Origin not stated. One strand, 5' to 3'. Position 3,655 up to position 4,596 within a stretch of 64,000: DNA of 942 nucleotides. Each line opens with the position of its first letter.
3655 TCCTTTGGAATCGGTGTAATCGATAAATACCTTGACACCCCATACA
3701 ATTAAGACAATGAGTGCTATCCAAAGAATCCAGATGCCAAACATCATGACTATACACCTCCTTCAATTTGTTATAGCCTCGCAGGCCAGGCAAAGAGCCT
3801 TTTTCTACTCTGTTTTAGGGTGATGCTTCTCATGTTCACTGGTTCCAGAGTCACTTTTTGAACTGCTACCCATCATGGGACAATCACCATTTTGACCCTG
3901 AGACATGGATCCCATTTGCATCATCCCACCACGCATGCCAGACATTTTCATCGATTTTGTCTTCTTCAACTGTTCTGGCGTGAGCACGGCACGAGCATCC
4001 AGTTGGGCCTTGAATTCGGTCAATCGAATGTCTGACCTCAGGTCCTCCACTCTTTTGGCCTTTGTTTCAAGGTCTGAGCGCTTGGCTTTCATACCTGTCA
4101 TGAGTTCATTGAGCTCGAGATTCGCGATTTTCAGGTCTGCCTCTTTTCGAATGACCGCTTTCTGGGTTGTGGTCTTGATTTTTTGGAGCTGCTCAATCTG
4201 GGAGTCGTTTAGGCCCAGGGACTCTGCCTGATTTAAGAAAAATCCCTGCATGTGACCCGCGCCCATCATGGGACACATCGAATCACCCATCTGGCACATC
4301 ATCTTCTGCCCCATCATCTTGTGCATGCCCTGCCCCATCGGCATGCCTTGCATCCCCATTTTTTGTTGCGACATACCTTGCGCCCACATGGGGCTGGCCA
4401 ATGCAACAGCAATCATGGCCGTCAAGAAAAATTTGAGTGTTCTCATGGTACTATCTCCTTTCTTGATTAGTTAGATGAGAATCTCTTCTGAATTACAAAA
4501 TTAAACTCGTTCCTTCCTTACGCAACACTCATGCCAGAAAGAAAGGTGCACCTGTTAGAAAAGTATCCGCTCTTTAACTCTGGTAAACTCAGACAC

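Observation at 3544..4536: Sigma-54 promoter drives a Met/His-rich ZraP-like/SHOCT operon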

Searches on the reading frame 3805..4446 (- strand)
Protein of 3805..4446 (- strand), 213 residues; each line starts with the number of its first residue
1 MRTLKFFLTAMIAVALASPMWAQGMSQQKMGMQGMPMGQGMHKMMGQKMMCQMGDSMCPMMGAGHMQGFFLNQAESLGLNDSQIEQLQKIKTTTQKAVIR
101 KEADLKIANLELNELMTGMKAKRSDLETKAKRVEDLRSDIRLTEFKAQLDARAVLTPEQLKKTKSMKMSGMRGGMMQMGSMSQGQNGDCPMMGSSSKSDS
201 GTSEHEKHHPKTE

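Call 3: search_protein_families(library=pfam, proteins=[window:3805-4446:-], max_evalue=0.01)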
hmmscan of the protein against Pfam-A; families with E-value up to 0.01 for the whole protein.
window:3805-4446:- (213 aa): 1 family
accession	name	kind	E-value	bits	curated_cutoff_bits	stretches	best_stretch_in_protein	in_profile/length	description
PF13801.11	Metal_resist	-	3.1e-05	24.6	29.2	1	63-159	27-122/125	Heavy-metal resistance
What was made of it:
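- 3805..4446 (-): 213-aa secreted Met/Cys/His-rich protein with a CnrX/Spy/CpxP/ZraP-type helical core. Pfam Metal_resist E=3e-5, below cut-off (call 3).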

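Call 8: find_homologous_proteins(query=window:3805-4446:-)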
Query window:3805-4446:- (213 aa): 24 proteins with E <= 0.001 among 185 candidates.
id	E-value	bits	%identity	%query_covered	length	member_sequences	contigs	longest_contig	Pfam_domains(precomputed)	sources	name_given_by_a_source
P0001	7.5e-131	452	100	100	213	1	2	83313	PF13801.12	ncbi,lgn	ncbi:MAG: Spy/CpxP family protein refolding chaperone [bacterium]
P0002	2.4e-83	297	71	100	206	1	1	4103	-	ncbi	ncbi:MAG: Spy/CpxP family protein refolding chaperone [bacterium]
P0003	3.4e-80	287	70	99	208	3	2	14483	PF13801.12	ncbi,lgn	ncbi:MAG: Spy/CpxP family protein refolding chaperone [bacterium]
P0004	6.9e-80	285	70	100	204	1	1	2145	PF13801.12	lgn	-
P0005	2.1e-74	268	63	99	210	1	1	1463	PF13801.12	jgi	jgi:Spy/CpxP family protein refolding chaperone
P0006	9.0e-70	253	59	99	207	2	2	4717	-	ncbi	-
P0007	1.5e-69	252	58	100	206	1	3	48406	-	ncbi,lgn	-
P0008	1.3e-68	249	67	99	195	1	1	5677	PF13801.12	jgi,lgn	jgi:Spy/CpxP family protein refolding chaperone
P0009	1.6e-67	245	56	92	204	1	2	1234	-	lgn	-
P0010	2.3e-64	235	61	99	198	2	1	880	-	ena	-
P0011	3.0e-61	225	55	99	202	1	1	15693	-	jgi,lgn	-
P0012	7.1e-58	214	57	99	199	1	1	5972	PF13801.12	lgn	-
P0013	1.6e-56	209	55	99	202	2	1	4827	PF13801.12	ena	-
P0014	1.2e-53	200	55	91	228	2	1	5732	-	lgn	-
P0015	2.8e-42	163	60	50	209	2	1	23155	PF13801.12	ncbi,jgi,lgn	-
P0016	4.8e-39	152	65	46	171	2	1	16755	PF13801.12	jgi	jgi:Spy/CpxP family protein refolding chaperone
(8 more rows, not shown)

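Call 10: find_encoding_contigs(protein=P0001, flank=3000, max_places=3)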
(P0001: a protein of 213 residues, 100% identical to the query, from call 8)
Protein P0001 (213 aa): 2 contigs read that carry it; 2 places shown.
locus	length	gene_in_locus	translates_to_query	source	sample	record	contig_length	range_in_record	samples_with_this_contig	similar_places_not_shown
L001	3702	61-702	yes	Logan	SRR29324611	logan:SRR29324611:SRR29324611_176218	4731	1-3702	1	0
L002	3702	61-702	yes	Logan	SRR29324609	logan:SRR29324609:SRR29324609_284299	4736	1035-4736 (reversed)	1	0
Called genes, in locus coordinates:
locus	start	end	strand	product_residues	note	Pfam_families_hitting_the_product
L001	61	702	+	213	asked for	PF13801:Metal_resist (weak)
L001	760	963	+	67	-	PF09851:SHOCT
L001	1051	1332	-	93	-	-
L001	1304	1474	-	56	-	-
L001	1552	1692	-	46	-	-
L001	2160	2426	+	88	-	PF01957:NfeD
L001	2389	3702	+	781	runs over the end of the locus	?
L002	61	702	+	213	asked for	PF13801:Metal_resist (weak)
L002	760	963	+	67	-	PF09851:SHOCT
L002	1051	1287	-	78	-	-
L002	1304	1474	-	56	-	-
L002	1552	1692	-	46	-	-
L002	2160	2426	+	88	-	PF01957:NfeD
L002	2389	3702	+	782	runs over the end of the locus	?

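Call 11: find_encoding_contigs(protein=P0003, flank=5000, max_places=3)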
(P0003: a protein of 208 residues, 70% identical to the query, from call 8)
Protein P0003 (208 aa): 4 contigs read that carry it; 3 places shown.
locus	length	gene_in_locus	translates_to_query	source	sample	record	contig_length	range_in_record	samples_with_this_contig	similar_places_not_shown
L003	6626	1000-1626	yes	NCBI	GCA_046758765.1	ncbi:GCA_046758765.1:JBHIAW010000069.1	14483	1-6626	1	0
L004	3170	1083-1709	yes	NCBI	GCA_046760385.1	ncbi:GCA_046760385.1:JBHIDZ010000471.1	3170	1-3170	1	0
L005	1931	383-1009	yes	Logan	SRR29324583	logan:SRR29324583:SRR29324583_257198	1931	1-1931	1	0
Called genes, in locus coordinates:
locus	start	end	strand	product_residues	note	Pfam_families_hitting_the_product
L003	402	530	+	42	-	-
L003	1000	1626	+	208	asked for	PF13801:Metal_resist (faint)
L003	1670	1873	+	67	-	PF09851:SHOCT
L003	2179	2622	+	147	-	PF01957:NfeD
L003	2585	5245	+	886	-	PF04945:YHS, PF00403:HMA, PF00122:E1-E2_ATPase, PF00702:Hydrolase, PF08282:Hydrolase_3 (faint)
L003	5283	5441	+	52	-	PF04945:YHS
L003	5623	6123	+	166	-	-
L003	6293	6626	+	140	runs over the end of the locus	-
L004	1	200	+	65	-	?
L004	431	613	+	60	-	PF07927:HicA_toxin (weak)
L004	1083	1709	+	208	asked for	PF13801:Metal_resist (faint)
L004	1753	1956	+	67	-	PF09851:SHOCT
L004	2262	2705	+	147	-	PF01957:NfeD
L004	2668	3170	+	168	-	PF04945:YHS, PF00403:HMA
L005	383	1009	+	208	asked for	PF13801:Metal_resist (faint)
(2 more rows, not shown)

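Call 12: find_encoding_contigs(protein=P0007, flank=5000, max_places=3)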
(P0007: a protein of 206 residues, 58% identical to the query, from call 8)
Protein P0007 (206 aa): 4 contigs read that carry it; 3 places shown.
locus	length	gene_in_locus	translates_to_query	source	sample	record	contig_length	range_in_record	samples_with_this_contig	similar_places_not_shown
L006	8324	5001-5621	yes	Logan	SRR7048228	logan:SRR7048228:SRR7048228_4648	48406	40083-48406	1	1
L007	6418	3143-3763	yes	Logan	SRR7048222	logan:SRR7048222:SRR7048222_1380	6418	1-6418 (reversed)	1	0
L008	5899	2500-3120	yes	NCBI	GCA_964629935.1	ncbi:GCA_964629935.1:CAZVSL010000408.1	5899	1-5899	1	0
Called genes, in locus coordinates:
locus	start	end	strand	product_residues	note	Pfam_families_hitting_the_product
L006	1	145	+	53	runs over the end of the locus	PF04945:YHS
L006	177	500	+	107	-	PF12831:FAD_oxidored (weak)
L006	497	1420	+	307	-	PF01734:Patatin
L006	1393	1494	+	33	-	-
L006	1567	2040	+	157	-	-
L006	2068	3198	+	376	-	PF00512:HisKA, PF02518:HATPase_c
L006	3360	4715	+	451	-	PF00072:Response_reg, PF00158:Sigma54_activat, PF14532:Sigma54_activ_2, PF00004:AAA (faint), PF07728:AAA_5, PF25601:AAA_lid_14, PF02954:HTH_8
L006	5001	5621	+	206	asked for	-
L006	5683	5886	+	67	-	-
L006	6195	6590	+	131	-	-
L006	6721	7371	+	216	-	PF01209:Ubie_methyltran, PF01135:PCMT, PF13489:Methyltransf_23, PF13847:Methyltransf_31, PF02390:Methyltransf_4, PF08241:Methyltransf_11, PF08242:Methyltransf_12, PF13649:Methyltransf_25, +1 more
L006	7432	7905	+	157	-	PF03773:ArsP_1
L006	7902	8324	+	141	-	?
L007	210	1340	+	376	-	PF00512:HisKA, PF02518:HATPase_c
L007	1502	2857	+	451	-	PF00072:Response_reg, PF00158:Sigma54_activat, PF14532:Sigma54_activ_2, PF00004:AAA (faint), PF07728:AAA_5, PF25601:AAA_lid_14, PF02954:HTH_8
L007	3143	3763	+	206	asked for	-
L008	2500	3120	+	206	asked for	-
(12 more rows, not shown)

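Call 14: find_encoding_contigs(protein=P0011, flank=5000, max_places=2)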
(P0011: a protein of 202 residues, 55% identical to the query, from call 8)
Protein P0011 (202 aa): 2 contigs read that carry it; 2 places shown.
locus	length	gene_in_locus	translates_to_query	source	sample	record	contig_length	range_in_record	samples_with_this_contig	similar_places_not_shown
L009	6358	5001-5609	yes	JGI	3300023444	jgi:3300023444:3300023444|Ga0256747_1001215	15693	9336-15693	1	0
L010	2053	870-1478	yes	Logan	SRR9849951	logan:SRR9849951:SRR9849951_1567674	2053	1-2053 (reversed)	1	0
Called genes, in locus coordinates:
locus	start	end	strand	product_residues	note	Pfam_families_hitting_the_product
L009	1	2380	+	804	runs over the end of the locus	PF00403:HMA, PF00122:E1-E2_ATPase, PF00702:Hydrolase, PF12710:HAD (weak), PF08282:Hydrolase_3 (faint)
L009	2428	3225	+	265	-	PF00561:Abhydrolase_1, PF00975:Thioesterase (weak), PF12146:Hydrolase_4, PF12697:Abhydrolase_6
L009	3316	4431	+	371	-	PF02353:CMAS, PF05175:MTS (weak), PF13489:Methyltransf_23, PF01728:FtsJ (weak), PF08241:Methyltransf_11, PF08242:Methyltransf_12, PF13649:Methyltransf_25, PF13847:Methyltransf_31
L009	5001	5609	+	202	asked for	-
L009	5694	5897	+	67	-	PF09851:SHOCT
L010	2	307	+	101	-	?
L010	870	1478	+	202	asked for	-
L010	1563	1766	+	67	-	PF09851:SHOCT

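Call 15: find_encoding_contigs(protein=P0015, flank=5000, max_places=2)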
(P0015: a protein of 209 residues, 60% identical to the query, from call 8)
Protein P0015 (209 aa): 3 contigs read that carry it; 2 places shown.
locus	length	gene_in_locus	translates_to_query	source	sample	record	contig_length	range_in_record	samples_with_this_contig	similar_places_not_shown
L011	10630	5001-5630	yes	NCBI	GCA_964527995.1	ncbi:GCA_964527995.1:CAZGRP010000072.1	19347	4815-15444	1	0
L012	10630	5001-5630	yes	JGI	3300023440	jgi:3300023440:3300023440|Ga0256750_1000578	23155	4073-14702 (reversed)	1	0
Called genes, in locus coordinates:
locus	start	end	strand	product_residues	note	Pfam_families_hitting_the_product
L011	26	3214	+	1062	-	PF19077:Big_13 (faint), PF13620:CarboxypepD_reg, PF01839:FG-GAP (faint), PF13517:FG-GAP_3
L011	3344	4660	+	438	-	PF13187:Fer4_9 (faint), PF00037:Fer4 (faint), PF12797:Fer4_2 (faint), PF12838:Fer4_7, PF13183:Fer4_8, PF13484:Fer4_16 (weak), PF13534:Fer4_17, PF02754:CCG, +2 more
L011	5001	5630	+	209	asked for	PF13801:Metal_resist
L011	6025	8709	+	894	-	PF04945:YHS, PF00403:HMA, PF00122:E1-E2_ATPase, PF00702:Hydrolase, PF08282:Hydrolase_3 (faint), PF12710:HAD (weak)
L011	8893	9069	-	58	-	-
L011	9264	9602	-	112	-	PF01909:NTP_transf_2, PF18765:Polbeta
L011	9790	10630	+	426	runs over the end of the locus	PF00535:Glycos_transf_2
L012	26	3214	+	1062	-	PF19077:Big_13 (faint), PF13620:CarboxypepD_reg, PF01839:FG-GAP (faint), PF13517:FG-GAP_3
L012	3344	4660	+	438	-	PF13187:Fer4_9 (faint), PF00037:Fer4 (faint), PF12797:Fer4_2 (faint), PF12838:Fer4_7, PF13183:Fer4_8, PF13484:Fer4_16 (weak), PF13534:Fer4_17, PF02754:CCG, +2 more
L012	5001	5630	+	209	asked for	PF13801:Metal_resist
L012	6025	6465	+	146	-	PF04945:YHS, PF00403:HMA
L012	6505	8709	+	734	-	PF00403:HMA, PF00122:E1-E2_ATPase, PF00702:Hydrolase, PF08282:Hydrolase_3 (faint), PF12710:HAD (weak)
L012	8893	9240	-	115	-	PF05168:HEPN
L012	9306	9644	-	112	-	PF01909:NTP_transf_2, PF18765:Polbeta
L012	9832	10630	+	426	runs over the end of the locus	PF00535:Glycos_transf_2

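Call 16: find_encoding_contigs(protein=P0016, flank=5000, max_places=2)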
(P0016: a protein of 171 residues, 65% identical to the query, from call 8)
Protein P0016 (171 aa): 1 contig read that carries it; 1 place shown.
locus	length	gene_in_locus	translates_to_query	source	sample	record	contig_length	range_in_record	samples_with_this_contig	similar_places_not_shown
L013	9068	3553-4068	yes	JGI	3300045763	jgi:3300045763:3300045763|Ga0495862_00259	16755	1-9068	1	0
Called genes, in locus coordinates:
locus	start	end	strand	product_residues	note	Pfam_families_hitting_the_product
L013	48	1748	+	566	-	PF13715:CarbopepD_reg_2 (faint), PF13620:CarboxypepD_reg, PF01839:FG-GAP (faint), PF13517:FG-GAP_3 (weak), PF14783:BBS2_Mid (faint), PF13517:FG-GAP_3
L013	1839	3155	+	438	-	PF13187:Fer4_9 (faint), PF00037:Fer4 (faint), PF12838:Fer4_7, PF13183:Fer4_8, PF13237:Fer4_10 (weak), PF13484:Fer4_16 (weak), PF13534:Fer4_17, PF02754:CCG, +2 more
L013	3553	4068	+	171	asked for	PF13801:Metal_resist (weak)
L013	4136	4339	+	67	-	PF05120:GvpG (weak), PF09851:SHOCT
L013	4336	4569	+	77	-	-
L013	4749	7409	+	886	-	PF04945:YHS, PF00403:HMA, PF00122:E1-E2_ATPase, PF00702:Hydrolase, PF08282:Hydrolase_3 (faint), PF12710:HAD (weak)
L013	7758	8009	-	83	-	PF05168:HEPN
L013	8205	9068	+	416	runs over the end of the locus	PF00535:Glycos_transf_2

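Call 23: find_related_loci(query=A2, collection=genome_contigs, flank=6000)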
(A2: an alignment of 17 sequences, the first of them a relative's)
Query A2 (213 aa) in genome_contigs; peptide patterns used: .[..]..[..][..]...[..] (x = any residue, [..] = any of these).
48 stretches matched a pattern; 11 encode a relative of the query (tblastn E <= 1e-3); 11 distinct loci.
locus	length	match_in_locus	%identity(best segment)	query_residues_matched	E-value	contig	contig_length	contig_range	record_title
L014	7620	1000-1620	70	1-211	6e-85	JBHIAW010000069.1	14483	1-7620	MAG: bacterium isolate K_2_bin.52 NODE_2094_length_14483_cov_13.164610, whole genome shotgun sequence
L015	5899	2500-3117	58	1-213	2e-71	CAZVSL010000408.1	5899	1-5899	MAG TPA_asm: uncultured Calditrichaceae bacterium isolate SRP141376_co1_187 genome assembly, contig: NODE_22305_length_5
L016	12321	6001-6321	60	61-167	3e-38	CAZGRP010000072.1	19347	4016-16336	MAG TPA_asm: uncultured Cytophagia bacterium isolate SRP216583_co2_59 genome assembly, contig: NODE_2024_length_19347_co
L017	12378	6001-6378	36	31-166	4e-18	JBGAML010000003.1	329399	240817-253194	MAG: Candidatus Eisenbacteria bacterium isolate MAG_AAO_H125.51 AAOH125-51_opera_contig_146, whole genome shotgun sequen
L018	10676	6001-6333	34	77-188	1e-13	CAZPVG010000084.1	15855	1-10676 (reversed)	MAG TPA_asm: uncultured bacterium isolate SRP214966_co3_380 genome assembly, contig: NODE_5463_length_15855_cov_10.43272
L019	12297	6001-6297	37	61-161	4e-11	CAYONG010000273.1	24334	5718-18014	MAG TPA_asm: uncultured bacterium isolate binchicken_co165_111 genome assembly, contig: k141_2212504, whole genome shotg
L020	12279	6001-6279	39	77-169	4e-9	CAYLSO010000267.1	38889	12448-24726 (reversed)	MAG TPA_asm: uncultured bacterium isolate binchicken_co255_229 genome assembly, contig: k141_4643074, whole genome shotg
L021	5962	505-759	31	77-161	2e-8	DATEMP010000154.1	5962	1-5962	MAG TPA_asm: Candidatus Eisenbacteria bacterium isolate SMAG_U8945 k141_77006, whole genome shotgun sequence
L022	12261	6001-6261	32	75-161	3e-8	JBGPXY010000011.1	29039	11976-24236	MAG: Candidatus Eisenbacteria bacterium isolate OBJ1_062018_090_26 k141_2093799_length_29039_cov_25.4710, whole genome s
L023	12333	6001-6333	28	79-190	3e-5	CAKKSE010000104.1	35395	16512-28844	Nitrospiria bacterium isolate Hainich-H52-bin057-1 genome assembly, contig: H52-bin057_1_Hain_H52_02um_R2_554_length_353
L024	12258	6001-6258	28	77-162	5e-5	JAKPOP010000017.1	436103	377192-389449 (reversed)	MAG: Deltaproteobacteria bacterium isolate JPNA_maxbin.075 k141_276515, whole genome shotgun sequence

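Call 25: find_encoding_contigs(protein=P0002, flank=5000, max_places=1)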
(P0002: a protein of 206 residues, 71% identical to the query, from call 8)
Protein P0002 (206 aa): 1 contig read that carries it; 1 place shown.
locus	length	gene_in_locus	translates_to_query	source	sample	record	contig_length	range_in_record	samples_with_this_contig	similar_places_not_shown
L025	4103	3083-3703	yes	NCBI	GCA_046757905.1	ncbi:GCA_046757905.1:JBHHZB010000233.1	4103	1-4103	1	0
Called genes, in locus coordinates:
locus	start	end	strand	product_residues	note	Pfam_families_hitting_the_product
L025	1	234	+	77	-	?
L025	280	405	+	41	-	-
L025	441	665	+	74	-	-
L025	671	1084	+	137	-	PF01844:HNH, PF14279:HNH_5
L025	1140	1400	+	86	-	-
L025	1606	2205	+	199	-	PF02481:DNA_processg_A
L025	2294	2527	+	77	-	-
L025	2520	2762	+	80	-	PF07927:HicA_toxin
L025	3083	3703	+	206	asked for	-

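Call 26: find_encoding_contigs(protein=P0006, flank=5000, max_places=1)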
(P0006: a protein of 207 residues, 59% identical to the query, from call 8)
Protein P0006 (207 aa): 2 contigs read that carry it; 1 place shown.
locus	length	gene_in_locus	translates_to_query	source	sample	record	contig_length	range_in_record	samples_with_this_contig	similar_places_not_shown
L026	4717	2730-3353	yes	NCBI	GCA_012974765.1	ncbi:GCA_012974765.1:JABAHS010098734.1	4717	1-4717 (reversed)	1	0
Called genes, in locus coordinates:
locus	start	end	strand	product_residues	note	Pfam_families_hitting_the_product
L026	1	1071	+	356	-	?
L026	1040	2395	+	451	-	PF00072:Response_reg, PF00158:Sigma54_activat, PF14532:Sigma54_activ_2, PF07724:AAA_2 (faint), PF07728:AAA_5, PF25601:AAA_lid_14, PF02954:HTH_8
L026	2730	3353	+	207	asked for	-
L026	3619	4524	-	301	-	PF07485:DUF1529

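Call 27: find_encoding_contigs(protein=P0008, flank=5000, max_places=1)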
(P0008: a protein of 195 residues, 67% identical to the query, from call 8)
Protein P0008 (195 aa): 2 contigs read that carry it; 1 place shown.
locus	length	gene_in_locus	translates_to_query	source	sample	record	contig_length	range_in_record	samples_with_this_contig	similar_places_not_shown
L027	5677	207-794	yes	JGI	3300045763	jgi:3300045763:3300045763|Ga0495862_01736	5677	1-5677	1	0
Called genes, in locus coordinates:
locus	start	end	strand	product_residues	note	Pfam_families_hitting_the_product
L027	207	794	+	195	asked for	PF13801:Metal_resist (weak)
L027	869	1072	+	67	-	PF09851:SHOCT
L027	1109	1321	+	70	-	-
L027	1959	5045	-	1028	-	PF00873:ACR_tran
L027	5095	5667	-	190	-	PF25944:Beta-barrel_RND (weak), PF25954:Beta-barrel_RND_2, PF25990:Beta-barrel_YknX (weak), PF26002:Beta-barrel_AprE (weak), PF25967:RND-MFP_C, PF25989:YknX_C (weak), PF25975:CzcB_C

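Call 28: find_encoding_contigs(protein=P0012, flank=5000, max_places=1)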
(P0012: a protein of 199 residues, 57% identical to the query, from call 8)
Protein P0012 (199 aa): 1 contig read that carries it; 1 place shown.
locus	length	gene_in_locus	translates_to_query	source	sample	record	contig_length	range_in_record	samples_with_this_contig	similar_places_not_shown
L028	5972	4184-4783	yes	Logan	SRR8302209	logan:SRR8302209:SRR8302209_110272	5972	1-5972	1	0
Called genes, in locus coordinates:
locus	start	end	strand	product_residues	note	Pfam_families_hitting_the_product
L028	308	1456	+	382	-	PF00512:HisKA, PF02518:HATPase_c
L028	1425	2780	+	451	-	PF00072:Response_reg, PF00158:Sigma54_activat, PF13191:AAA_16 (faint), PF14532:Sigma54_activ_2, PF07728:AAA_5, PF25601:AAA_lid_14, PF02954:HTH_8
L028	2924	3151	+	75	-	PF03683:UPF0175, PF24001:DUF7317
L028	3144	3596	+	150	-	PF11848:DUF3368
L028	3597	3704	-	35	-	-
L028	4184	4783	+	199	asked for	PF13801:Metal_resist (faint)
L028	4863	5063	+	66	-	PF09851:SHOCT (weak)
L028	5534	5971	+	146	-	?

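Call 29: find_encoding_contigs(protein=P0013, flank=5000, max_places=1)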
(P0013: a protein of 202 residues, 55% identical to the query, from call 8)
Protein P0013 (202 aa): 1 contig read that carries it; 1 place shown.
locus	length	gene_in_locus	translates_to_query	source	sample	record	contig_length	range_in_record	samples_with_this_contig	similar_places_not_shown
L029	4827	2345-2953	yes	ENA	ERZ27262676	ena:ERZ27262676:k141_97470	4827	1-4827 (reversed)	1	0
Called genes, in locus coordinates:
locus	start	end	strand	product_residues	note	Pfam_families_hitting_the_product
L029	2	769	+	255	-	?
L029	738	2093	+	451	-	PF00072:Response_reg, PF00004:AAA (faint), PF00158:Sigma54_activat, PF14532:Sigma54_activ_2, PF07724:AAA_2 (faint), PF07728:AAA_5, PF25601:AAA_lid_14, PF02954:HTH_8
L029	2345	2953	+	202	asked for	PF13801:Metal_resist (faint)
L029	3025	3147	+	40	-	-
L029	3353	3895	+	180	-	PF00355:Rieske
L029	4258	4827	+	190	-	?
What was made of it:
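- Regulator link: a kinase/regulator pair sits directly upstream of the orthologous gene in L006/7/8, L026, L028 and L029 (calls 12, 26, 28, 29). The orthologous pair is adjacent to the target in four lineages (calls 12, 26, 28, 29). It is tightly linked to the two-component system in relatives (calls 12, 26, 28, 29).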

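Call 38: search_solved_structures(query=A2, max_evalue=1, show_alignments=2)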
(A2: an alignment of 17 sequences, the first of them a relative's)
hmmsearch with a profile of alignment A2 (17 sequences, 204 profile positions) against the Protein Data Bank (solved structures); distinct sequences matched with E-value up to 1: 1.
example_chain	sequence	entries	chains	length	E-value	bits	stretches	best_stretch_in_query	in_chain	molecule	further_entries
5ihf_A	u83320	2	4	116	0.12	15.2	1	70-160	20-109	VirG-like protein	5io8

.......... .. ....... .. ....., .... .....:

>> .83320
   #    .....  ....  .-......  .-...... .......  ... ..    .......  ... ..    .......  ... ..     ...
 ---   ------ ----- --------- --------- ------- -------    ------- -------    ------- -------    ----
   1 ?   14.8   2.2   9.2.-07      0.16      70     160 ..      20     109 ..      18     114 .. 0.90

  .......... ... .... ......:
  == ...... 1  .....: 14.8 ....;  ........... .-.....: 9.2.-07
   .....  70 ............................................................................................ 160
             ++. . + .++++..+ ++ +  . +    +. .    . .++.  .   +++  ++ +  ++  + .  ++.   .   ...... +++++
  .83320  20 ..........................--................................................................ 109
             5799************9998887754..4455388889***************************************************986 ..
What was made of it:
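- On Spy/CpxP/ZraP/CnrX (LTxxQ, Pfam Metal_resist) superfamily: The PDB profile search gave only 5ihf at E=0.12 (call 38).
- Tried and rejected: The PDB sequence-profile search gave only a marginal hit, 5ihf at E=0.12 (call 38).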

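Call 40: search_protein_families(library=ncbifam, proteins=[window:3805-4446:-], max_evalue=0.001)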
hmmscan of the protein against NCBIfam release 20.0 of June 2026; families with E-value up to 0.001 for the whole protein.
window:3805-4446:- (213 aa): 0 families

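Call 46: predict_structure(alignment_id=A2)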
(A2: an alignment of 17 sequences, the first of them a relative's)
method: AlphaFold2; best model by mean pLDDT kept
length: 213 residues; sequences in the alignment: 17
mean_pLDDT: 68.5   pTM: 0.50
mean pLDDT of the five models: 68.5, 67.2, 66.5, 65.5, 65.4
residues with pLDDT >= 90: 86; 70-90: 16; 50-70: 38; < 50: 73
segments of 3 or more residues with pLDDT < 50: 18-63, 176-189, 192-202
pLDDT, mean of each block of 10 residues (from residue 1): 57 54 41 44 42 38 65 92 95 92 95 91 94 95 91 93 79 48 40 42 55 50
secondary structure, 60 per line:
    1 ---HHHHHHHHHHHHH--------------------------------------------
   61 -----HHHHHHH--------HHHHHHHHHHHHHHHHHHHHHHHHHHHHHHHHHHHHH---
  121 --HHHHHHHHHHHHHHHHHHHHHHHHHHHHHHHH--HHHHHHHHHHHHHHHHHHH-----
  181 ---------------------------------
elements in order: H4-16 H66-72 H81-117 H123-154 H157-175
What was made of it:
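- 3805..4446 (-): AF2 core helices 81-175 have pLDDT above 90 and the Met-rich tails are disordered (call 46).
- On Spy/CpxP/ZraP/CnrX (LTxxQ, Pfam Metal_resist) superfamily: AF2 core pLDDT above 90 (call 46).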
